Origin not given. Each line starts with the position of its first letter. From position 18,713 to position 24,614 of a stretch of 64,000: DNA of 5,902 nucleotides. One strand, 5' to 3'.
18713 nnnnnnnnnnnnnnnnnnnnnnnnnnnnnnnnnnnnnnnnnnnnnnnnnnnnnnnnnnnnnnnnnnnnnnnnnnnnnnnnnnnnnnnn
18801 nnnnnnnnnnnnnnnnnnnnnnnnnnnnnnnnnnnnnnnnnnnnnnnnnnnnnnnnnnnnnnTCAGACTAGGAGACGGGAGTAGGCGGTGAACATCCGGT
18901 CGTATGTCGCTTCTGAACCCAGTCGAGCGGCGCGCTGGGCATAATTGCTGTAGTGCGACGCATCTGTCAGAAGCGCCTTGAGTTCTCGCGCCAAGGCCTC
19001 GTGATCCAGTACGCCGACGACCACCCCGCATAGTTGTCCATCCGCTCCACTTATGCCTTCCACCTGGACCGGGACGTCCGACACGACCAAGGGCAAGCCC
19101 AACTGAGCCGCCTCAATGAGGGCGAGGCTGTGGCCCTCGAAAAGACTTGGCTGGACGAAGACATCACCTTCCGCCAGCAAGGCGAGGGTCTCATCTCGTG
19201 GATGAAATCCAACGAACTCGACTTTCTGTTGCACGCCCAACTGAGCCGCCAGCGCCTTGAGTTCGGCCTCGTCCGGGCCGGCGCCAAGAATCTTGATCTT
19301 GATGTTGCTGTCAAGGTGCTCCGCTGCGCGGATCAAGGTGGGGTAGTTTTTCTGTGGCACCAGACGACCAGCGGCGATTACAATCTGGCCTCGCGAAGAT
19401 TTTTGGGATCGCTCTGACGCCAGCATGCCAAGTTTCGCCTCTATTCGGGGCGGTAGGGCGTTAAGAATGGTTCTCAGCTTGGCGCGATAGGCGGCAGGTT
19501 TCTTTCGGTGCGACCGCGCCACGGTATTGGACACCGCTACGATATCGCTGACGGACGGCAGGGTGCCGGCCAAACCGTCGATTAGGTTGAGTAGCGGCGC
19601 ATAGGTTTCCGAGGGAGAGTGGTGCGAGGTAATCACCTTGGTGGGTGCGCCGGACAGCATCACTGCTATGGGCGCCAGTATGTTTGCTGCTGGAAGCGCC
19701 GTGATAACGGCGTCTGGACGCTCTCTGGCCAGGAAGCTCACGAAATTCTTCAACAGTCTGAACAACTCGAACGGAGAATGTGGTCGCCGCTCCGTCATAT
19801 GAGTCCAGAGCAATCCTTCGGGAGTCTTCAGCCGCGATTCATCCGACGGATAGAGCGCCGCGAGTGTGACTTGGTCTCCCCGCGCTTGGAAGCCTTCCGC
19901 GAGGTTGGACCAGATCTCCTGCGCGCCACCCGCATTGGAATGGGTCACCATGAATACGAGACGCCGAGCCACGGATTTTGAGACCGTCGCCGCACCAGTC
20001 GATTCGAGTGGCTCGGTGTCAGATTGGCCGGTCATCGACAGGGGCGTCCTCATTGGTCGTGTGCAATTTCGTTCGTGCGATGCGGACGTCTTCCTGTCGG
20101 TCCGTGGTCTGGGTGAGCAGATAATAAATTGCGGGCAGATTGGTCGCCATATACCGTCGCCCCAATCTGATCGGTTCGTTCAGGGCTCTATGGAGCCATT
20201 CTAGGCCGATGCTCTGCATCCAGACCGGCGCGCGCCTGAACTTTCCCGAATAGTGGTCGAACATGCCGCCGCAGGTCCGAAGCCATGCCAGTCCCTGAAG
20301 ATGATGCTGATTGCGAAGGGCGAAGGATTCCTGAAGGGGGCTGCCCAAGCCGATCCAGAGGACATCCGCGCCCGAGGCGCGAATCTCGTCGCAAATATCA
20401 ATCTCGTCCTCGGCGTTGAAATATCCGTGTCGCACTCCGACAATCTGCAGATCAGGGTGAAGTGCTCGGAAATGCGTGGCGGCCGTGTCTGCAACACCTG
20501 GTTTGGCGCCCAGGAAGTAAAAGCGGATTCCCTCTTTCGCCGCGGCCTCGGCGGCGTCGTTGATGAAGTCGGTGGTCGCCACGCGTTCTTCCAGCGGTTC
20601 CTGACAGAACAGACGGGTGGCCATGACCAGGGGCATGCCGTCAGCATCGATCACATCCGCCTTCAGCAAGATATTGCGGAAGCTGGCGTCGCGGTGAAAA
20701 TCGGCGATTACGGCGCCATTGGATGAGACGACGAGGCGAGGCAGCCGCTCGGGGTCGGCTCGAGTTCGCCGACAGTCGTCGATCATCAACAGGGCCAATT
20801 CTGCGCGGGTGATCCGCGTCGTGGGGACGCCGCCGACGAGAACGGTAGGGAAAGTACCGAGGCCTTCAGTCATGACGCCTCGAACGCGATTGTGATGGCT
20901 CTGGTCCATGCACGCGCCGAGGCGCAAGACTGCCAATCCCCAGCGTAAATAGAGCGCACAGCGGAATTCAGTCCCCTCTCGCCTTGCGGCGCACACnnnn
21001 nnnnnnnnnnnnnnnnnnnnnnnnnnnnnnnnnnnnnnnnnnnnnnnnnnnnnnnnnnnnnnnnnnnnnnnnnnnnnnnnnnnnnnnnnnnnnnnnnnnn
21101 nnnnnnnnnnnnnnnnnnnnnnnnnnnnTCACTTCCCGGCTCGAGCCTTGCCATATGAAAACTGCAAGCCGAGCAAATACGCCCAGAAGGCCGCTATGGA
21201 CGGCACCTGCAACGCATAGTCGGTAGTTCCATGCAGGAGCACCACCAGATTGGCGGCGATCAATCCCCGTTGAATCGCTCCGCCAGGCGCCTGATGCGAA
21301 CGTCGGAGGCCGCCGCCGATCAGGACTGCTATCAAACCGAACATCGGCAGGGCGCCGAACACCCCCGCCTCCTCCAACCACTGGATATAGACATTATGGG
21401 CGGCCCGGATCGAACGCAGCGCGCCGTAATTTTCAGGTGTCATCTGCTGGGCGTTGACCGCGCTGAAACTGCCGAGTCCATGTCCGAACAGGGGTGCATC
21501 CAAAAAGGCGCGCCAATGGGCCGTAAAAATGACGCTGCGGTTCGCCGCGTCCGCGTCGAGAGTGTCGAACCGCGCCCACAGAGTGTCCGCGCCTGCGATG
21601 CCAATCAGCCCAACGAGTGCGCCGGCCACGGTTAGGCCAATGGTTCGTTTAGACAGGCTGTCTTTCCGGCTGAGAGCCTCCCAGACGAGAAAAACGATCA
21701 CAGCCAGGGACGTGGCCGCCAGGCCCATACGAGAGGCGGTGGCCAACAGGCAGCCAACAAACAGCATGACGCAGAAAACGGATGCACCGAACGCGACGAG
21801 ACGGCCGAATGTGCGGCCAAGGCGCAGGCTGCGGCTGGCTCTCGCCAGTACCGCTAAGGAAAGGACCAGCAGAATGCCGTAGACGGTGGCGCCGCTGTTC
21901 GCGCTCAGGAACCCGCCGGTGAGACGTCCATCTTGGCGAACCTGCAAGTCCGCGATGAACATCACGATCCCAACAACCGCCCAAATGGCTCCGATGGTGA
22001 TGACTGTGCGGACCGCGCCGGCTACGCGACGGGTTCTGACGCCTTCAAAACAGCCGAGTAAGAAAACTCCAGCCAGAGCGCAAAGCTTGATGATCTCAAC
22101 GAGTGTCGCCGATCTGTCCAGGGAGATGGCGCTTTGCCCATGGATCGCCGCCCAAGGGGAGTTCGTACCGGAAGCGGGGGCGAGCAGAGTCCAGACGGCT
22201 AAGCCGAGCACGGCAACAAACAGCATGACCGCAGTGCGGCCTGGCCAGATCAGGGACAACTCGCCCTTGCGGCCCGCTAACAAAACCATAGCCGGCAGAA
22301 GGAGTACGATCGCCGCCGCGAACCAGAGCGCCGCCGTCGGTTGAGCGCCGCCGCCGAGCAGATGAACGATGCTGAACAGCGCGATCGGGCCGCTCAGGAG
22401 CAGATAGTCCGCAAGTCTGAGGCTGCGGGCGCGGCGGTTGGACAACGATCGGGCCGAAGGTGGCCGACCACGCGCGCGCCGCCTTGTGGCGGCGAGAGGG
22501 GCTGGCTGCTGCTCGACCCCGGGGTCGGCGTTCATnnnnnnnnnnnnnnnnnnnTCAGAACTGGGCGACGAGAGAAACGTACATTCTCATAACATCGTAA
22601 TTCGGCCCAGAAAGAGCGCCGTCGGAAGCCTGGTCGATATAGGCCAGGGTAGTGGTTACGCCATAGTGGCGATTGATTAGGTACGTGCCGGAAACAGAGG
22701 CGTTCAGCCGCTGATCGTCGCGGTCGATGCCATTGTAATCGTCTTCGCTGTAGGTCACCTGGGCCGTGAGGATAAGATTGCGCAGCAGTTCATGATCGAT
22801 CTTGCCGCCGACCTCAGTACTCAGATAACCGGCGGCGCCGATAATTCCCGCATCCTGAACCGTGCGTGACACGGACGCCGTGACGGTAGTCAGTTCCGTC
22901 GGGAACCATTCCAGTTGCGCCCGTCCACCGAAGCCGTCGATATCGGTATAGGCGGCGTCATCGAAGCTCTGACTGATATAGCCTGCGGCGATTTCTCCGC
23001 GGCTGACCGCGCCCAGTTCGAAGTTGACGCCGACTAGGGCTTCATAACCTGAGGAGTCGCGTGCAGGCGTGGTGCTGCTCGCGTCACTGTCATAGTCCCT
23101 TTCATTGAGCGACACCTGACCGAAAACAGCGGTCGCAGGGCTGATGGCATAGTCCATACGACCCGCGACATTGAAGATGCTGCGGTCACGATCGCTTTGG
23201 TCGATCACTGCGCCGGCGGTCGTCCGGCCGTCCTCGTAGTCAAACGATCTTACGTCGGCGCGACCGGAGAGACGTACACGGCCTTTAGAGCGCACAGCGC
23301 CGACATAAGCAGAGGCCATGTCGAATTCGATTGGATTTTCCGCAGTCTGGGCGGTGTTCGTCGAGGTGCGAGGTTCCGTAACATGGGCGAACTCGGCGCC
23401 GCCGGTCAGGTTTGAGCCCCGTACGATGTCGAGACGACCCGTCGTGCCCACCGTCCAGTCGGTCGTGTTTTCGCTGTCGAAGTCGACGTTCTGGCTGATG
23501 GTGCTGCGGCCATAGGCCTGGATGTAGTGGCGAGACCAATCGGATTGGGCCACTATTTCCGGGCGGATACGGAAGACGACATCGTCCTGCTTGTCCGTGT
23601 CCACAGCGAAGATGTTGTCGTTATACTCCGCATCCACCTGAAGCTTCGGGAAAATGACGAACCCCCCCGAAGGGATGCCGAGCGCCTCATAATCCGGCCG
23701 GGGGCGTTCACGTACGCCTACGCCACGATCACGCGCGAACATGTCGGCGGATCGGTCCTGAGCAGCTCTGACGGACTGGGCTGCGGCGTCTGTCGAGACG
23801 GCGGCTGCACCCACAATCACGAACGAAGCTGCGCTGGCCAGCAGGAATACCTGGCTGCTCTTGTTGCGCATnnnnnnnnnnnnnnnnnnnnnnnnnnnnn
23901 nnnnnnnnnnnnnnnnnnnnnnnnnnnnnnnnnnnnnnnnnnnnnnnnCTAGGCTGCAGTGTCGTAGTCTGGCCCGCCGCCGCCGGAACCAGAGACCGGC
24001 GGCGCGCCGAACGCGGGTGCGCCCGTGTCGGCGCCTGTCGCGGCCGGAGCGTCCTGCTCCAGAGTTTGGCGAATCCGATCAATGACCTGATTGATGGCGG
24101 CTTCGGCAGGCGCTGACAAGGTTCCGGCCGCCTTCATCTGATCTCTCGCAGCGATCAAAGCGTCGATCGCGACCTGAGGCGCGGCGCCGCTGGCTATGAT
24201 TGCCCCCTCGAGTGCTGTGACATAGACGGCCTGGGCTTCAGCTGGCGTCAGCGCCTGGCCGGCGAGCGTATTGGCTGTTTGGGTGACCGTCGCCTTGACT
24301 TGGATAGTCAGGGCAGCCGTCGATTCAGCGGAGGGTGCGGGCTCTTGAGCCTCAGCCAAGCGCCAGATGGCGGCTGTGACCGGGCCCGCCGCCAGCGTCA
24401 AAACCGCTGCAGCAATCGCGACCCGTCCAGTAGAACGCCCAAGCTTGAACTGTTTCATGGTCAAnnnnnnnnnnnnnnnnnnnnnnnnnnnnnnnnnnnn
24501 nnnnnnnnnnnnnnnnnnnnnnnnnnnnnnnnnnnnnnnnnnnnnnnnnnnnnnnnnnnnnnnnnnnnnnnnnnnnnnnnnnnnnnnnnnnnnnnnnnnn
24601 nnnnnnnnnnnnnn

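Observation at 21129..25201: Possible glycoprotein/anchor export module: ligase-like enzyme, beta-barrel, Ala-rich exported protein, TPR-like protein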

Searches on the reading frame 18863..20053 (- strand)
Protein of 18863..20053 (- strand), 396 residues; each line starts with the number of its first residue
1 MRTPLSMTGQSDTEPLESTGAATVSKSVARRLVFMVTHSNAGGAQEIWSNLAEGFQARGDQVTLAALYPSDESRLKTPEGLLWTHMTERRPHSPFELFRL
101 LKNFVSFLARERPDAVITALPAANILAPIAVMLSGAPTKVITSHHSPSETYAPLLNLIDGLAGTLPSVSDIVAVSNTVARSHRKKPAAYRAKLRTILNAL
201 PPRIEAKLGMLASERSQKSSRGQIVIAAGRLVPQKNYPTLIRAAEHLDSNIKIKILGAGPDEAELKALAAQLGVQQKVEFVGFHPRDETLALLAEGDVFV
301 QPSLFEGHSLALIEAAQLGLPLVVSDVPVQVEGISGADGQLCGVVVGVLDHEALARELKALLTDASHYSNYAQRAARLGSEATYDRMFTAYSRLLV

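Call 4: search_protein_families(library=pfam, proteins=[window:18863-20053:-], max_evalue=0.01)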
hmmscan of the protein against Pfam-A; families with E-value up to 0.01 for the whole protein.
window:18863-20053:- (396 aa): 5 families
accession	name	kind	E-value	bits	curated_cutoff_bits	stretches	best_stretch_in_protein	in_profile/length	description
PF00534.26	Glycos_transf_1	-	6e-31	107.7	26.4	1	216-376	9-170/172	Glycosyl transferases group 1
PF13692.12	Glyco_trans_1_4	-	2.4e-24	86.7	27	1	223-364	2-142/142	Glycosyl transferases group 1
PF13439.12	Glyco_transf_4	-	3.5e-12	47.1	28.5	1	42-199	2-165/170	Glycosyltransferase Family 4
PF13579.12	Glyco_trans_4_4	-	2.5e-11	44.6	29.7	1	42-196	1-155/158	Glycosyl transferase 4-like domain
PF20706.3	GT4-conflict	-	2.4e-08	33.8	26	1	205-326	176-312/385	Family 4 Glycosyltransferase in conflict systems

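Call 5: search_protein_families(library=ncbifam, proteins=[window:18863-20053:-], max_evalue=0.01)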
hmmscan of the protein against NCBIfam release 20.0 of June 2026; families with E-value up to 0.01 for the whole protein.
window:18863-20053:- (396 aa): 37 families (the best 25 are shown)
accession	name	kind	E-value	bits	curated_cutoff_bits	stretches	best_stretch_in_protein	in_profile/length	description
TIGR03088.1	stp2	hypoth_equivalog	6e-20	71.6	409.05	1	109-394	78-369/374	TIGR03088 family PEP-CTERM/XrtA system glycosyltransferase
NF050063.1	ProtGlycPglJ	equivalog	1.2e-16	60.9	500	1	219-377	191-345/363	N-acetylgalactosamine-N,N'-diacetylbacillosaminyl-diphospho-undecaprenol 4-alpha-N-acetylgalactosaminyltransferase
NF038011.1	PelF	equivalog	2.9e-16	59.6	100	1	169-394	259-488/489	GT4 family glycosyltransferase PelF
NF041876.1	EPS_EpsE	equivalog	3.8e-16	59.3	400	1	220-377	212-373/389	exopolysaccharide biosynthesis GT4 family glycosyltransferase EpsE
TIGR03999.1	thiol_BshA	equivalog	2.5e-14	53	273.7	1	169-378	145-352/375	N-acetyl-alpha-D-glucosaminyl L-malate synthase BshA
TIGR04348.1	TIGR04348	equivalog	2e-13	50.1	300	1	197-380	107-293/310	selenoneine biosynthesis selenosugar synthase SenB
TIGR04005.1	wcaL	equivalog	2.6e-12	46.3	537.6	1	225-362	225-368/406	colanic acid biosynthesis glycosyltransferase WcaL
TIGR03449.1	mycothiol_MshA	equivalog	7.8e-12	44.8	462.5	1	221-389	219-398/406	D-inositol-3-phosphate glycosyltransferase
NF007396.0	PRK09922.1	equivalog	3.6e-11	42.6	385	1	225-329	185-293/361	lipopolysaccharide 1,6-galactosyltransferase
NF047684.1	TeichurnBiosyTuaC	equivalog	1.8e-10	40.3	550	1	214-366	211-356/391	teichuronic acid biosynthesis protein TuaC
NF038229.1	Glyco4_Geo_Pelo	equivalog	2e-10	40.2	400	1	167-328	109-270/338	GPMC system family 4 glycosyltransferase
NF038295.1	EPS_HpsP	equivalog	3.2e-10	39.6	550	1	217-379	202-367/388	hormogonium polysaccharide biosynthesis glycosyltransferase HpsP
NF046085.1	XrtY_assoc_Gly1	equivalog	4.5e-10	38.9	400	1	213-376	200-361/387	XrtY-associated glycosyltransferase XYAG1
TIGR04047.1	MSMEG_0565_glyc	hypoth_equivalog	5e-10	39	259.85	1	214-385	185-361/373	MSMEG_0565 family glycosyltransferase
TIGR02149.1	glgA_Coryne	subfamily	1.5e-08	34.2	302.4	1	221-371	203-362/391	glycogen synthase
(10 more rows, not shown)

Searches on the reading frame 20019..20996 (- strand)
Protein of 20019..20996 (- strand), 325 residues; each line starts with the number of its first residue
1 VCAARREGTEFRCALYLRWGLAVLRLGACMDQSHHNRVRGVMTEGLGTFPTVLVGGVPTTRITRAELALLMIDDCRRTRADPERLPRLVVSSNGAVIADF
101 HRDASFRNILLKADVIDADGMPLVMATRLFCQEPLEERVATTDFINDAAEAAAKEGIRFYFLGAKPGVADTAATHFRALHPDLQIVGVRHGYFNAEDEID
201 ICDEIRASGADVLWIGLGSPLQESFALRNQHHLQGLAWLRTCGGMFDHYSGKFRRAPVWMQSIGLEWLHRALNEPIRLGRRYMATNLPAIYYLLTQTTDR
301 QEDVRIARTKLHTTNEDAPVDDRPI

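Call 4: search_protein_families(library=pfam, proteins=[window:20019-20996:-], max_evalue=0.01)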
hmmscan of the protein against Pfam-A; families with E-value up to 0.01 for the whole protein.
window:20019-20996:- (325 aa): 1 family
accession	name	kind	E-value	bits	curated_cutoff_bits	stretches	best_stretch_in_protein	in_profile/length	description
PF03808.19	Glyco_tran_WecG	-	3.1e-56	190.2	27.4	1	113-282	1-168/168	Glycosyl transferase WecG/TagA/CpsF family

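Call 5: search_protein_families(library=ncbifam, proteins=[window:20019-20996:-], max_evalue=0.01)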
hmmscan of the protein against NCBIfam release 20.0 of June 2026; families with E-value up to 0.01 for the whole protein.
window:20019-20996:- (325 aa): 4 families
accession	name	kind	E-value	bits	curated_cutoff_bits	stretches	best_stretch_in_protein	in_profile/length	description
TIGR00696.1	wecG_tagA_cpsF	superfamily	4.1e-35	121.1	69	1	109-284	2-175/178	WecB/TagA/CpsF family glycosyltransferase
NF002980.1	PRK03692.1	equivalog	3.2e-31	108.6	323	1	91-284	37-228/240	lipopolysaccharide N-acetylmannosaminouronosyltransferase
NF041710.1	UDPacetylman_taseTarA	equivalog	1.4e-29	103.3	350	1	87-281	40-230/247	N-acetylglucosaminyldiphosphoundecaprenol N-acetyl-beta-D-mannosaminyltransferase TarA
NF041872.1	EPS_EpsA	equivalog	3.8e-27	95.3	500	1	101-285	61-246/265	exopolysaccharide biosynthesis glycosyltransferase EpsA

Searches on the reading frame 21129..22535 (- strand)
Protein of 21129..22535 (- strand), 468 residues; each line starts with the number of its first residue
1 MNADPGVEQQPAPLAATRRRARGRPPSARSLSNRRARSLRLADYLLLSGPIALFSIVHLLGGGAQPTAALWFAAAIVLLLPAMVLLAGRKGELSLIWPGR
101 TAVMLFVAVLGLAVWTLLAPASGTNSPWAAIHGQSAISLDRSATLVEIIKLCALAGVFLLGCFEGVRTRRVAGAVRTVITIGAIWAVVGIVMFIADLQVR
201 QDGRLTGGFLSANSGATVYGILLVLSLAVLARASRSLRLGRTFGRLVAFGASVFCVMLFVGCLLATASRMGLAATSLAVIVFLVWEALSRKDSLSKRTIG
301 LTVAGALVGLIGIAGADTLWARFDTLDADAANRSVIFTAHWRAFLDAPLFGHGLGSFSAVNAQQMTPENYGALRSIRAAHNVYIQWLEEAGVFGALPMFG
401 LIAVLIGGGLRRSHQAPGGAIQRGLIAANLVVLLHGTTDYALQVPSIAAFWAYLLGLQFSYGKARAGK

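Call 4: search_protein_families(library=pfam, proteins=[window:21129-22535:-], max_evalue=0.01)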
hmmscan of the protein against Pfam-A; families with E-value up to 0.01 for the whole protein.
window:21129-22535:- (468 aa): 1 family
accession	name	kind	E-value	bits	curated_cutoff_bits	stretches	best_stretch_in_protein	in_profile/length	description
PF04932.20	Wzy_C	-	2.6e-17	63.4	31.7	1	255-396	2-146/149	O-Antigen ligase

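Call 5: search_protein_families(library=ncbifam, proteins=[window:21129-22535:-], max_evalue=0.01)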
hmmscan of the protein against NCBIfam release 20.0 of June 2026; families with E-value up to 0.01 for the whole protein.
window:21129-22535:- (468 aa): 0 families

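Call 51: search_solved_structures(query=window:21129-22535:-, max_evalue=1)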
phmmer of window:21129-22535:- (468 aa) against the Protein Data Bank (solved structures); distinct sequences matched with E-value up to 1: 0.

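Call 66: search_protein_families(library=pfam, proteins=[window:21129-22535:-], max_evalue=10)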
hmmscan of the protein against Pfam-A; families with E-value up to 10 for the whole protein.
window:21129-22535:- (468 aa): 1 family
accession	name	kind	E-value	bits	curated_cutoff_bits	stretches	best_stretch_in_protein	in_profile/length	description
PF04932.20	Wzy_C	-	2.6e-17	63.4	31.7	1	255-396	2-146/149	O-Antigen ligase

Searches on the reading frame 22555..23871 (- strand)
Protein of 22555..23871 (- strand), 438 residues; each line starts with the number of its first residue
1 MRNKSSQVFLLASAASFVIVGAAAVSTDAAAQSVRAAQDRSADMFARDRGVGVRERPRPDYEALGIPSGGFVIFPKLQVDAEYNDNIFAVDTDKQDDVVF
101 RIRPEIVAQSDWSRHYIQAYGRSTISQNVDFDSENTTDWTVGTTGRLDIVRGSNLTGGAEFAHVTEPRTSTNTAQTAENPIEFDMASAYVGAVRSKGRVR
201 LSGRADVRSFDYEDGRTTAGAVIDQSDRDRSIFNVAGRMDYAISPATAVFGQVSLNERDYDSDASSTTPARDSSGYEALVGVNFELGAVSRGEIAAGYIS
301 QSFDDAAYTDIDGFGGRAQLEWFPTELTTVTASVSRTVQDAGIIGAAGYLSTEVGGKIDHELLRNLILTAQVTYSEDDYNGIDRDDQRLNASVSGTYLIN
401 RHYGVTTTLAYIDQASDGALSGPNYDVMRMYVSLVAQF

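Call 4: search_protein_families(library=pfam, proteins=[window:22555-23871:-], max_evalue=0.01)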
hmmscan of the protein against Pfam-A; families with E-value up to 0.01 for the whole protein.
window:22555-23871:- (438 aa): 1 family
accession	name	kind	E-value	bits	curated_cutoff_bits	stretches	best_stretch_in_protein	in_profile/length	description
PF10082.15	BBP2_2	-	5.4e-117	391.3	23.7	1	58-438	1-378/378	Putative beta-barrel porin 2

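Call 5: search_protein_families(library=ncbifam, proteins=[window:22555-23871:-], max_evalue=0.01)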
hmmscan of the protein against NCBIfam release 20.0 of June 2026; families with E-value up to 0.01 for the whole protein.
window:22555-23871:- (438 aa): 2 families
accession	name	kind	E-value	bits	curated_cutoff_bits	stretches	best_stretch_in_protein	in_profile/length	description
TIGR03014.2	EpsL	equivalog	4e-13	49.1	275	1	131-438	79-385/385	XrtB/PEP-CTERM-associated polysaccharide biosynthesis outer membrane protein EpsL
TIGR03016.1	pepcterm_hypo_1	hypoth_equivalog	7.9e-07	28.4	90.85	1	71-122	4-55/477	TIGR03016 family PEP-CTERM system-associated outer membrane protein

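Call 52: search_solved_structures(query=window:22555-23871:-, max_evalue=1)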
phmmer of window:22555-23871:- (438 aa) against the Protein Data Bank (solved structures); distinct sequences matched with E-value up to 1: 1.
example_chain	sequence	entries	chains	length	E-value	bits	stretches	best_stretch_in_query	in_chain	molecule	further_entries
3tc9_A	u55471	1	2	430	0.67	11.9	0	227-324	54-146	Hypothetical hydrolase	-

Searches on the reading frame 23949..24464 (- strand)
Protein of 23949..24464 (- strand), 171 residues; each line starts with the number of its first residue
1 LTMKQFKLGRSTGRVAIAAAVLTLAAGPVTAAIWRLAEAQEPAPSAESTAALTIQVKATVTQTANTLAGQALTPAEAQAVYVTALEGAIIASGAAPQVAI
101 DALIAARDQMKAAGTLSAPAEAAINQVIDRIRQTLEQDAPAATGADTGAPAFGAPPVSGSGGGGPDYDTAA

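Call 4: search_protein_families(library=pfam, proteins=[window:23949-24464:-], max_evalue=0.01)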
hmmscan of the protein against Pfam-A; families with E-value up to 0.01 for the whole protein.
window:23949-24464:- (171 aa): 0 families

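Call 5: search_protein_families(library=ncbifam, proteins=[window:23949-24464:-], max_evalue=0.01)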
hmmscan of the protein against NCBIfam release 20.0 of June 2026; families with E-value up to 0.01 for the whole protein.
window:23949-24464:- (171 aa): 0 families

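Call 6: find_homologous_proteins(query=window:23949-24464:-)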
Query window:23949-24464:- (171 aa): 10 proteins with E <= 0.001 among 3181 candidates.
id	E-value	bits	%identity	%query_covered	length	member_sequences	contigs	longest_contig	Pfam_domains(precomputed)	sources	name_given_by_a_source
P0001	9.7e-92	323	99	99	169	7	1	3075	-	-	-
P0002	4.3e-62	227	72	98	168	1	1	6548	-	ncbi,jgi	jgi:hypothetical protein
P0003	2.9e-59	218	70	99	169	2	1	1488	-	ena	-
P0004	2.0e-57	212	68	98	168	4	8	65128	-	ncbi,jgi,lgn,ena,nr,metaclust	ncbi:MAG: hypothetical protein A2352_03020 [Caulobacterales bacterium RIFOXYB1_FULL_67_16]|nr:MAG: h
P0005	7.6e-56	207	64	99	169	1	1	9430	-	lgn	-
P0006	1.2e-55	206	67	96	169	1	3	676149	-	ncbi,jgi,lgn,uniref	ncbi:hypothetical protein [Brevundimonas sp.]|jgi:hypothetical protein|uniref:hypothetical protein n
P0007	2.9e-45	172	59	99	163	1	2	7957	-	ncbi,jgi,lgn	jgi:hypothetical protein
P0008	1.7e-42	163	57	99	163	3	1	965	-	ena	-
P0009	3.8e-42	162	56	99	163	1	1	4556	-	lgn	-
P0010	2.1e-41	160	57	99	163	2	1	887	-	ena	-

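Call 10: find_encoding_contigs(protein=P0006, flank=10000, max_places=3)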
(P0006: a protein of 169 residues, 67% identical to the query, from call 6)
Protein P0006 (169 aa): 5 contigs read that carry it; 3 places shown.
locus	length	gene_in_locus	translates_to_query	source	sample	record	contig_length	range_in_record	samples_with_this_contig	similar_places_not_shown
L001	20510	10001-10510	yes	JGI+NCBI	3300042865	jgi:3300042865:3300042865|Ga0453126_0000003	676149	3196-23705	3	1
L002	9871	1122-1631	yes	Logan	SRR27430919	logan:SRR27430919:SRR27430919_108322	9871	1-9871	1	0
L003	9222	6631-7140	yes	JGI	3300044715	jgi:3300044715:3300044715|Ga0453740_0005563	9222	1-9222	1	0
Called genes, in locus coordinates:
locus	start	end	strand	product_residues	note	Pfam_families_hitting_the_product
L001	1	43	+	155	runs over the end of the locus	-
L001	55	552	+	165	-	-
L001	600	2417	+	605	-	PF05960:DUF885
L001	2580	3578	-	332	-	PF00291:PALP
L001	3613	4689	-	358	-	PF06073:DUF934, PF01507:PAPS_reduct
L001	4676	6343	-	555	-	PF03460:NIR_SIR_ferr, PF01077:NIR_SIR, PF03460:NIR_SIR_ferr, PF01077:NIR_SIR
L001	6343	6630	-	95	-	PF11011:DUF2849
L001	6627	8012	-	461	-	PF13241:NAD_binding_7, PF10414:CysG_dimeriser, PF00590:TP_methylase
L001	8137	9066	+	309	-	PF00126:HTH_1, PF03466:LysR_substrate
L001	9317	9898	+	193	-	-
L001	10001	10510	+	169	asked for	-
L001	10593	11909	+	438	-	PF10082:BBP2_2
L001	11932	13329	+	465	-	PF04932:Wzy_C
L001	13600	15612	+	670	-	PF03808:Glyco_tran_WecG, PF13439:Glyco_transf_4, PF13579:Glyco_trans_4_4, PF20706:GT4-conflict, PF00534:Glycos_transf_1, PF13692:Glyco_trans_1_4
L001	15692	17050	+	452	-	PF04932:Wzy_C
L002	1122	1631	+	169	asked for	-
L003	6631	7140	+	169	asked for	-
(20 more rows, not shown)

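Call 11: find_encoding_contigs(protein=P0004, flank=10000, max_places=3)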
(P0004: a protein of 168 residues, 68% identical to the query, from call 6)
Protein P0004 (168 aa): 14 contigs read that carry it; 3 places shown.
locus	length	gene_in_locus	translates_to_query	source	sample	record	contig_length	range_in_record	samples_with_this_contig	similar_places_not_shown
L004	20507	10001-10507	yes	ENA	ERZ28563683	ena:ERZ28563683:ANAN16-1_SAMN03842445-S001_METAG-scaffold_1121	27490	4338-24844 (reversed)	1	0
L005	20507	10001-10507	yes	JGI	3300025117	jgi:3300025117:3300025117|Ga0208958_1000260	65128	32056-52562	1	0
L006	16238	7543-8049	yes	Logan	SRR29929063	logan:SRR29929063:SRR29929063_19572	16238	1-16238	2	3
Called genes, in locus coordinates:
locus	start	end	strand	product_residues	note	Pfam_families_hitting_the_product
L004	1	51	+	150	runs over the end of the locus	-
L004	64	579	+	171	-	-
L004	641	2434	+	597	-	PF05960:DUF885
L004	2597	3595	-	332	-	PF00291:PALP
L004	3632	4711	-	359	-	PF06073:DUF934, PF01507:PAPS_reduct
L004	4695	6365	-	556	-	PF03460:NIR_SIR_ferr, PF01077:NIR_SIR, PF03460:NIR_SIR_ferr, PF01077:NIR_SIR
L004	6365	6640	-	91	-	PF11011:DUF2849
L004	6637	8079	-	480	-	PF13241:NAD_binding_7, PF10414:CysG_dimeriser, PF00590:TP_methylase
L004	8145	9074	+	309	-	PF00126:HTH_1, PF03466:LysR_substrate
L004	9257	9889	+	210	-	-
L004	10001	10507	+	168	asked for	-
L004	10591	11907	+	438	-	PF10082:BBP2_2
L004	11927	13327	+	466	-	PF04932:Wzy_C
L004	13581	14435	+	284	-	PF03808:Glyco_tran_WecG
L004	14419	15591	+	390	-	PF13439:Glyco_transf_4, PF13579:Glyco_trans_4_4, PF20706:GT4-conflict, PF00534:Glycos_transf_1, PF13692:Glyco_trans_1_4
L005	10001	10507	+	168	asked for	-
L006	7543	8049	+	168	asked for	-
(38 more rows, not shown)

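Call 66: search_protein_families(library=pfam, proteins=[window:23949-24458:-], max_evalue=10)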
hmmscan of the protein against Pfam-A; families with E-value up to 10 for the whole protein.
window:23949-24458:- (169 aa): 0 families
